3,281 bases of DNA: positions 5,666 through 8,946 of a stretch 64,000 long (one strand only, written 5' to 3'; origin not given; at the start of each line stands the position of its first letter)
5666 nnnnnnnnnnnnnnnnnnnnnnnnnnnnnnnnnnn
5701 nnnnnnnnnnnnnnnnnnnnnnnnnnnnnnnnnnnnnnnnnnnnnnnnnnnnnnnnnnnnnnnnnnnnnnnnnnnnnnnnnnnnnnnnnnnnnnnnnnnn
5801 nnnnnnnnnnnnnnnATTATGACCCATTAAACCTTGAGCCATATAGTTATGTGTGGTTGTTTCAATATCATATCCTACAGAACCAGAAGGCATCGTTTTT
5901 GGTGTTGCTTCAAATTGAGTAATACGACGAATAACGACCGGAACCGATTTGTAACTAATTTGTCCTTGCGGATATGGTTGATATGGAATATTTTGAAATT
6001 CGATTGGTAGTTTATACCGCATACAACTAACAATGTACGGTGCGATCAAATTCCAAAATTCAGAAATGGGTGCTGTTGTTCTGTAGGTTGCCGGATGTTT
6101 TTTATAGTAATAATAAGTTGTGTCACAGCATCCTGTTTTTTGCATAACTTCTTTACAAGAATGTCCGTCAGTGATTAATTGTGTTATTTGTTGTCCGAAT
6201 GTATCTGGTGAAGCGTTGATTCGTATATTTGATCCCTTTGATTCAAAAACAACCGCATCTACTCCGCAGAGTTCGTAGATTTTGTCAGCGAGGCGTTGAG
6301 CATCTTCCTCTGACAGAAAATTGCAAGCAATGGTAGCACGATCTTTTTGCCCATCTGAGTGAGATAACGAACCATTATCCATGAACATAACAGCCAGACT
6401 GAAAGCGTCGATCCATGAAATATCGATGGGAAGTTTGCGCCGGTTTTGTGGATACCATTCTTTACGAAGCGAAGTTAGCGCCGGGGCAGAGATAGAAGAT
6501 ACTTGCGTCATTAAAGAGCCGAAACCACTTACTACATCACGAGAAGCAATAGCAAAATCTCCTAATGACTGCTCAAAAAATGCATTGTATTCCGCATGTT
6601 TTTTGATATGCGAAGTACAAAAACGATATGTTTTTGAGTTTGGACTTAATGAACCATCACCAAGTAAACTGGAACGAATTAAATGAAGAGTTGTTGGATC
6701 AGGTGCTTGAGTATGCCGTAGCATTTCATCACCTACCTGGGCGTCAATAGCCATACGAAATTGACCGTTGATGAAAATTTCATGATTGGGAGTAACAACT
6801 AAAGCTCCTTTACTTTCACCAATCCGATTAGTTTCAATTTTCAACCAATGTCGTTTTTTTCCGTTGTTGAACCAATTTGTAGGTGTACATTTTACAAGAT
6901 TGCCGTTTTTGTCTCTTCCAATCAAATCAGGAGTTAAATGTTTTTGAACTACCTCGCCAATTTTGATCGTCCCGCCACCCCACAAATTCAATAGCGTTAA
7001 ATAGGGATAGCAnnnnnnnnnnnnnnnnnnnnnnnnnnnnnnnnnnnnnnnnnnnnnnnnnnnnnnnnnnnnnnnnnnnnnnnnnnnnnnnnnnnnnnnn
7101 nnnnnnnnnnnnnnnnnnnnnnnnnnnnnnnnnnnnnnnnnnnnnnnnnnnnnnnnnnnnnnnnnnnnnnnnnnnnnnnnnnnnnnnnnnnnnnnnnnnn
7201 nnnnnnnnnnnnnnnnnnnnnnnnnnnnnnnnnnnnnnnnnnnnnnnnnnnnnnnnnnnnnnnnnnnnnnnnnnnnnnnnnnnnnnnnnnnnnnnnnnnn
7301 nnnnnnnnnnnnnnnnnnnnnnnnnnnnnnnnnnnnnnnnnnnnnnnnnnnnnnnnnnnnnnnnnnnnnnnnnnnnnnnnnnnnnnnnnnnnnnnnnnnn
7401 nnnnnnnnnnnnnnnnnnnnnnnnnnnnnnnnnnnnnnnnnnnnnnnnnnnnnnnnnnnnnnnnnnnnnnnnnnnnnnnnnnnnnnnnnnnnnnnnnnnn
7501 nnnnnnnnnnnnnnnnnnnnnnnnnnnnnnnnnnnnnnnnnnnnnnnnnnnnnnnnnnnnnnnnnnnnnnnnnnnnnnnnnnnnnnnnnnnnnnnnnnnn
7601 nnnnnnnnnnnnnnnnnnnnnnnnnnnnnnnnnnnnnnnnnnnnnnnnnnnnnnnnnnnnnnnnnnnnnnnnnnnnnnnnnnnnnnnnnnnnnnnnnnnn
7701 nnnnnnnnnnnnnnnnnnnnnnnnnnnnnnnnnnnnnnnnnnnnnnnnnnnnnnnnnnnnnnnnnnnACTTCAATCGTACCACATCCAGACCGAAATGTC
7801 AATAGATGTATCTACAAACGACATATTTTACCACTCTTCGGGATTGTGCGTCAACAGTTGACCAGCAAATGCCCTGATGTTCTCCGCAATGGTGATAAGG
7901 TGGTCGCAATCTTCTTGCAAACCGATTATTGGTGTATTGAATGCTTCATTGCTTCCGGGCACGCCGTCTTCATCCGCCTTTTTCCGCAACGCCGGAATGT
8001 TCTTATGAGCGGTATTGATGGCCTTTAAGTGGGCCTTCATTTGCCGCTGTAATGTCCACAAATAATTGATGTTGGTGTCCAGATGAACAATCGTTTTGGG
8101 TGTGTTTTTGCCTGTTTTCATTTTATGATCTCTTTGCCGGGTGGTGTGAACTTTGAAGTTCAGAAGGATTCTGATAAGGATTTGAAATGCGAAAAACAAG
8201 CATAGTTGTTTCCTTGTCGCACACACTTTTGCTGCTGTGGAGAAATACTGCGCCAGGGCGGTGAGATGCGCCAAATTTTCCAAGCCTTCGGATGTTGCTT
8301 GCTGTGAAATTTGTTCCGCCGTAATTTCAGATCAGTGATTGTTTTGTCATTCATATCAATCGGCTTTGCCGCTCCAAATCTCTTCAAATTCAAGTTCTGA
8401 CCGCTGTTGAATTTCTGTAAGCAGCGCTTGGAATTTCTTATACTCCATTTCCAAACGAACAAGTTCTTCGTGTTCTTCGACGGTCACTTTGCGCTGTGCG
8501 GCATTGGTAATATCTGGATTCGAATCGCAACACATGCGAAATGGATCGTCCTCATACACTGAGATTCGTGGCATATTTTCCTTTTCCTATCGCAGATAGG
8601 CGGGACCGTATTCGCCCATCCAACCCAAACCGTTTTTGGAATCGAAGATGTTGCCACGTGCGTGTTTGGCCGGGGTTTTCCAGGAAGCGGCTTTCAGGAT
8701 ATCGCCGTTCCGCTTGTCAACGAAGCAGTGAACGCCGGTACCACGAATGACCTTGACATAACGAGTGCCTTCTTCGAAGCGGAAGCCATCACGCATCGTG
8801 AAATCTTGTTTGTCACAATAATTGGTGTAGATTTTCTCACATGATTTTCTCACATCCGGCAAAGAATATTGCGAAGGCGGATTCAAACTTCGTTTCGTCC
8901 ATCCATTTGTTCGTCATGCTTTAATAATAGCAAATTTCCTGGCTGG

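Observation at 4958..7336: T4 Rnl1-type RNA ligase whose catalytic KxDG motif is interrupted by a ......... intein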

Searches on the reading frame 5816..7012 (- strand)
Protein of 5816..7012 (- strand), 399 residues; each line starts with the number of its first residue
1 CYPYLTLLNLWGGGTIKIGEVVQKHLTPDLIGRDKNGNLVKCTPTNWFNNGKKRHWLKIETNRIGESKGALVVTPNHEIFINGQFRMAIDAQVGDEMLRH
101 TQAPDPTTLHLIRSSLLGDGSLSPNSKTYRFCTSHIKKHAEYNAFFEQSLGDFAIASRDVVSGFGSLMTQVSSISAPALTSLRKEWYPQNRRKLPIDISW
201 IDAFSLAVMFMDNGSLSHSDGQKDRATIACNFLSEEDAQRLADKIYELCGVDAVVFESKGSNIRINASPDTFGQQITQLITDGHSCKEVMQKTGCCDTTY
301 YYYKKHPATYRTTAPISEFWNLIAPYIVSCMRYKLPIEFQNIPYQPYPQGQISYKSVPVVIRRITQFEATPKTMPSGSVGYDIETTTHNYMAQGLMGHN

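Call 4: search_protein_families(library=pfam, max_evalue=1, proteins=[window:5816-7012:-])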
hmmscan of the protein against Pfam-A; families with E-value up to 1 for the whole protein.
seq(399 aa): 3 families
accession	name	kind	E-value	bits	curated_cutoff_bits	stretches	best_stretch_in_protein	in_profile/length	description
PF03161.18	LAGLIDADG_2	-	4.6e-16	59.7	25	1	115-261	7-155/168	LAGLIDADG DNA endonuclease family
PF04218.19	CENP-B_N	-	0.033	14.3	21.2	1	276-306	15-45/53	CENP-B N-terminal DNA-binding domain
PF14890.11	Intein_splicing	-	0.13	12.5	35.8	1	70-399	60-155/155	Intein splicing domain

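Call 5: search_protein_families(library=ncbifam, max_evalue=1, proteins=[window:5816-7012:-])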
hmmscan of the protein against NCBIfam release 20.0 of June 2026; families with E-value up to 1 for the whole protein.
seq(399 aa): 2 families
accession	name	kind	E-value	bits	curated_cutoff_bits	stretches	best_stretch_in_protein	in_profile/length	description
NF041648.1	spore_exo_CotA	equivalog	0.011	15.6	75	1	241-299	96-157/215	CotA family spore coat protein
TIGR01445.1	intein_Nterm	domain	0.021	15.8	24.5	1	6-80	6-82/83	intein N-terminal splicing region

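Call 6: search_protein_families(library=phrogs, max_evalue=0.01, proteins=[window:5816-7012:-])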
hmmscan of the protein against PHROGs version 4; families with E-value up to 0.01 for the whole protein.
seq(399 aa): 1 family
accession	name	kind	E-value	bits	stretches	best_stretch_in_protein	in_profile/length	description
phrog_11023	-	DNA, RNA and nucleotide metabolism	6.7e-12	46.5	1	111-266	10-158/185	homing endonuclease with LAGLIDADG motif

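Call 10: search_dna_similar(query=window:5816-7012:-, collection=phages, mode=protein, max_rows=30)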
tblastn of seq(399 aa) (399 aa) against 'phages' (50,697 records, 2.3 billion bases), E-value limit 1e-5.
Records with a match: 7; places in all: 7; records where one place covers at least 80% of the query: 7.
Best place of each record, by identity: <60% 7.
By first word of the organism name: Mycobacterium 6; Pseudaeromonas 1.
By host as written in the record: Mycobacterium smegmatis mc2 155 4; Mycobacterium smegmatis mc#155 2; Pseudaeromonas pectinilytica strain KR2-7 1.
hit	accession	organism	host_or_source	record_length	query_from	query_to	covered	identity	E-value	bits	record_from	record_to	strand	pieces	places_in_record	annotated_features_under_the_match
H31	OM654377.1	Pseudaeromonas phage vB_PpeM_ KLEP7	Pseudaeromonas pectinilytica strain ...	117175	1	399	100%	27.3%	5e-18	92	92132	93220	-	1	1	intein-containing RNA ligase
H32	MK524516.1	Mycobacterium phage Bobby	Mycobacterium smegmatis mc2 155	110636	1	399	100%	23.6%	3e-18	93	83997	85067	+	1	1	147: RNA ligase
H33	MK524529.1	Mycobacterium phage Phoebus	Mycobacterium smegmatis mc2 155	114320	1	399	100%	23.6%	3e-18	93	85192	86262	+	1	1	158: RNA ligase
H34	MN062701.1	Mycobacterium phage Dallas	Mycobacterium smegmatis mc2 155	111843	1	399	100%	23.6%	4e-18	93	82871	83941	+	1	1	153: RNA ligase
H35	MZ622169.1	Mycobacterium phage Beem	Mycobacterium smegmatis mc2 155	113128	1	399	100%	23.6%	4e-18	93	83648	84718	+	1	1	158: RNA ligase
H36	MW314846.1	Mycobacterium phage KashFlow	Mycobacterium smegmatis mc#155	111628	1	399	100%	22.9%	2e-16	87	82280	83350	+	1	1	155: RNA ligase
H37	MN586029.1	Mycobacterium phage Hannaconda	Mycobacterium smegmatis mc#155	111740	1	399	100%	22.9%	2e-16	87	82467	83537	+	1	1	150: HNH endonuclease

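Call 11: get_annotated_region(hit=H31, flank=2500)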
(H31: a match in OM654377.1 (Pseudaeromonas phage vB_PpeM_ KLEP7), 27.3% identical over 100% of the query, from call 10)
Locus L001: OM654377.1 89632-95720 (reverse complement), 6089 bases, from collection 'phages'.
description: Pseudaeromonas phage vB_PpeM_ KLEP7, complete genome.
organism: Pseudaeromonas phage vB_PpeM_ KLEP7 (NCBI taxid 2928862)
taxonomy: Viruses; Duplodnaviria; Heunggongvirae; Uroviricota; Caudoviricetes
host: Pseudaeromonas pectinilytica strain KR2-7; source: water samples from gypsum karst lake Kirkilai; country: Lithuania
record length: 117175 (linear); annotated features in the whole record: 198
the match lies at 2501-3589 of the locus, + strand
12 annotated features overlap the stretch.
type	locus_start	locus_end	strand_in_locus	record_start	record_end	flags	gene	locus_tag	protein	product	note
CDS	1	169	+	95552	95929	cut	-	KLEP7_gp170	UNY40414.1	hypothetical protein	-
CDS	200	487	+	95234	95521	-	-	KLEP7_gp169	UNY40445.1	hypothetical protein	-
CDS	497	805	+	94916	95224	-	-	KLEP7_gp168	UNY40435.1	hypothetical protein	-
CDS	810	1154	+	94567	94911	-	-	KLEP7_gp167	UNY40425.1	hypothetical protein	-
CDS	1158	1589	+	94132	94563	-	-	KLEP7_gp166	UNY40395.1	hypothetical protein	-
CDS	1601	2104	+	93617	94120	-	-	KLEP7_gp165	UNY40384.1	metallophosphoesterase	-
CDS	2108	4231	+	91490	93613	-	-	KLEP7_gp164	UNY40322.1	intein-containing RNA ligase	-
CDS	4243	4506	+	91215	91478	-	-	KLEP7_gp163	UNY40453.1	hypothetical protein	-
CDS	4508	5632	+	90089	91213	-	-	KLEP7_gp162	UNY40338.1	DNA ligase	-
CDS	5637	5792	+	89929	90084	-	-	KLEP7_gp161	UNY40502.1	hypothetical protein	-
CDS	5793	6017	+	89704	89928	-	-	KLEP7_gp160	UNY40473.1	hypothetical protein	-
CDS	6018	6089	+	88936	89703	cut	-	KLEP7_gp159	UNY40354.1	putative NTP pyrophosphohydrolase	-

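Call 12: get_annotated_region(hit=H32, flank=2500)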
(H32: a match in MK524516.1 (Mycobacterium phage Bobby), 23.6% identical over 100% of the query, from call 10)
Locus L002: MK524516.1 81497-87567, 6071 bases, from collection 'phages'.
description: Mycobacterium phage Bobby, complete genome.
organism: Mycobacterium phage Bobby (NCBI taxid 2530120)
taxonomy: Viruses; Duplodnaviria; Heunggongvirae; Uroviricota; Caudoviricetes; Omegavirus
host: Mycobacterium smegmatis mc2 155; source: soil; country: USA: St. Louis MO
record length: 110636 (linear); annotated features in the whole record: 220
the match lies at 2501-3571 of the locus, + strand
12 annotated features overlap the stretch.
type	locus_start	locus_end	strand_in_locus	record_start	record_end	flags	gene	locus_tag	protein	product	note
CDS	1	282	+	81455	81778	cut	141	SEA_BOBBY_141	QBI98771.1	hypothetical protein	-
CDS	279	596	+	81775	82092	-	142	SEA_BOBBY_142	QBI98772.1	hypothetical protein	-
CDS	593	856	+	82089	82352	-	143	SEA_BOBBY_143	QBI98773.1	hypothetical protein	-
CDS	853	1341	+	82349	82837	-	144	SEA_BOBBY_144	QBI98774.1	HNH endonuclease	-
CDS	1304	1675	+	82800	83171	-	145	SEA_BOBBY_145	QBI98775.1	hypothetical protein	-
CDS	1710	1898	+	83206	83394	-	146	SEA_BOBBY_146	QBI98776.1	hypothetical protein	-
CDS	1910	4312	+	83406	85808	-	147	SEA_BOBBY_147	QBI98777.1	RNA ligase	-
CDS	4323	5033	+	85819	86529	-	148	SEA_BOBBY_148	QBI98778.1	ClpP-like protease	-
CDS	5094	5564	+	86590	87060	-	149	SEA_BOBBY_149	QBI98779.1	DnaQ-like DNA polymerase III subunit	DnaQ-like (DNA polymerase III subunit); DnaQ-like (DNA polymerase III subunit)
CDS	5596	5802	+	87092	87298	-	150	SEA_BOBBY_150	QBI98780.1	hypothetical protein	-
CDS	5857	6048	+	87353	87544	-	151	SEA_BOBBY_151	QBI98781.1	hypothetical protein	-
CDS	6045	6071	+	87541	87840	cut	152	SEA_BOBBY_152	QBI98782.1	hypothetical protein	-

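Call 27: search_solved_structures(query=window:5816-7012:-, max_evalue=1, show_alignments=2)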
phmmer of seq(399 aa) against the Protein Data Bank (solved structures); distinct sequences matched with E-value up to 1: 6.
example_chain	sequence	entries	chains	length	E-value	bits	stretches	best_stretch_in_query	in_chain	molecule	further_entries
3oor_A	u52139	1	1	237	0.11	14.7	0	304-338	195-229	Intron encoded endonuclease I-SceI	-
1r7m_A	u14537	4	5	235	0.18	14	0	304-338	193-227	Intron-encoded endonuclease I-SceI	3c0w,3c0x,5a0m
5a0m_B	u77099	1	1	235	0.19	13.9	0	304-338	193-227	INTRON-ENCODED ENDONUCLEASE I-SCEI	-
3ool_A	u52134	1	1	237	0.19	13.9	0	304-338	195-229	Intron encoded endonuclease I-SceI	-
4kl6_A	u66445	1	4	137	0.68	12.1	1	13-89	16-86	DNA-directed DNA polymerase,Nucleic acid binding, OB-fold, tRNA/helicase-type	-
6x1j_A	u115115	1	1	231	0.86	11.8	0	301-336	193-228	Probable intron-encoded endonuclease 1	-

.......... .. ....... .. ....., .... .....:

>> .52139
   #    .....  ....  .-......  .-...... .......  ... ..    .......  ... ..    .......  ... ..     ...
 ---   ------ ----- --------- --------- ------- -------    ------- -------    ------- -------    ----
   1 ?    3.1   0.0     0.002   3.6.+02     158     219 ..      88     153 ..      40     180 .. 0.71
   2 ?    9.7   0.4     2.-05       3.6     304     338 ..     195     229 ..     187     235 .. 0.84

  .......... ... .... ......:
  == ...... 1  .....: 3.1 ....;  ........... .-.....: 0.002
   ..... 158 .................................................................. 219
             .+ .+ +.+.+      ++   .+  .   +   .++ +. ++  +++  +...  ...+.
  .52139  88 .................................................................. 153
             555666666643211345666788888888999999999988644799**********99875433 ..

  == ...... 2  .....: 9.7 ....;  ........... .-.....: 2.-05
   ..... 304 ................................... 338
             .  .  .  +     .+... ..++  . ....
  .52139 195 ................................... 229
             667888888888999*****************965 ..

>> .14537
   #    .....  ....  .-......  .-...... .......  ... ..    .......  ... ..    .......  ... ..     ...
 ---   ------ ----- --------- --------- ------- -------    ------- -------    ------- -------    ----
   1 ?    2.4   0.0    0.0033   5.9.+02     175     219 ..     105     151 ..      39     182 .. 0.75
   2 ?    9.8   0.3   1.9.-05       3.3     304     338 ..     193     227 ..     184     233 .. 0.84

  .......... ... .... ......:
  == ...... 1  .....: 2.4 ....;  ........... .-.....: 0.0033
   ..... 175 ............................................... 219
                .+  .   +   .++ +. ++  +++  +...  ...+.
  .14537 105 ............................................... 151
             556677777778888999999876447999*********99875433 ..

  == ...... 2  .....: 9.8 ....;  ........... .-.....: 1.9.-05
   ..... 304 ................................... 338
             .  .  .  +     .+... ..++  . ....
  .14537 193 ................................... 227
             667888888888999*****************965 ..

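Call 73: search_protein_representatives(protein=window:5816-7012:-)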
Query: 399 residues. Proteins with E-value up to 0.001 (for the whole library): 1145; up to 1e-10: 449; up to 1e-30: 116. The best 150 are listed.
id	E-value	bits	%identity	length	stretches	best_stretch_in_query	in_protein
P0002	9.0e-234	792.1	84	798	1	1-399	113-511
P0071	6.3e-93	328.4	44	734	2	1-268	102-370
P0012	6.5e-89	315.1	48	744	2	1-268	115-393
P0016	5.8e-87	308.7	46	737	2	1-267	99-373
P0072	1.7e-86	307.2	48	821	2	1-270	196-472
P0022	8.7e-86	304.8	47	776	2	1-268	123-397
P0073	1.2e-81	291.2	39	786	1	5-399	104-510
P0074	3.4e-81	289.7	41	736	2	1-268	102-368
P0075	4.1e-81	289.5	45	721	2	1-270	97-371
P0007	1.4e-80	287.7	42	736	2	1-270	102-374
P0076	5.4e-80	285.8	45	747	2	1-270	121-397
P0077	3.2e-79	283.2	42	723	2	1-270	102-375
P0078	1.9e-78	280.7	42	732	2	1-272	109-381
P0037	9.0e-78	278.5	43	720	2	1-268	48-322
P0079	1.9e-77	277.4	44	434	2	9-270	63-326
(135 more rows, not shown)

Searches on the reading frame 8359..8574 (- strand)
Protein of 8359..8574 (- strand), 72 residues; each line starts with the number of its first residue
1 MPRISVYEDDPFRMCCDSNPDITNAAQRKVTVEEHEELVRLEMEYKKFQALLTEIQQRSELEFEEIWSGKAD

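Call 55: search_protein_families(library=pfam, max_evalue=0.1, proteins=[window:8359-8574:-])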
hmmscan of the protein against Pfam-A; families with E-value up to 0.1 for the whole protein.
window:8359-8574:- (72 aa): 4 families
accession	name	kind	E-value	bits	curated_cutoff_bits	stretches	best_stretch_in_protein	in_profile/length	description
PF25610.1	HR1_TOCA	-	0.025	15.3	27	1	18-58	48-89/90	TOCA family HR1 domain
PF08954.16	Trimer_CC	-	0.03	14.4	27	1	30-59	13-42/52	Trimerisation motif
PF02403.27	Seryl_tRNA_N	-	0.07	13.8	28.2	1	19-60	10-53/108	Seryl-tRNA synthetase N-terminal domain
PF06409.17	NPIP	-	0.071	13.3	27.5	1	21-63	110-151/207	Nuclear pore complex interacting protein (NPIP)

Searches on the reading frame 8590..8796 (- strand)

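Call 55: search_protein_families(library=pfam, max_evalue=0.1, proteins=[window:8590-8796:-])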
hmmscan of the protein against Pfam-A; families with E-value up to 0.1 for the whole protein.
window:8590-8796:- (69 aa): 1 family
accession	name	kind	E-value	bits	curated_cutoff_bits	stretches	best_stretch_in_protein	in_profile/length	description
PF24835.1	DUF7717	-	4.4e-13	49.9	27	1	3-54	43-99/117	Family of unknown function (DUF7717)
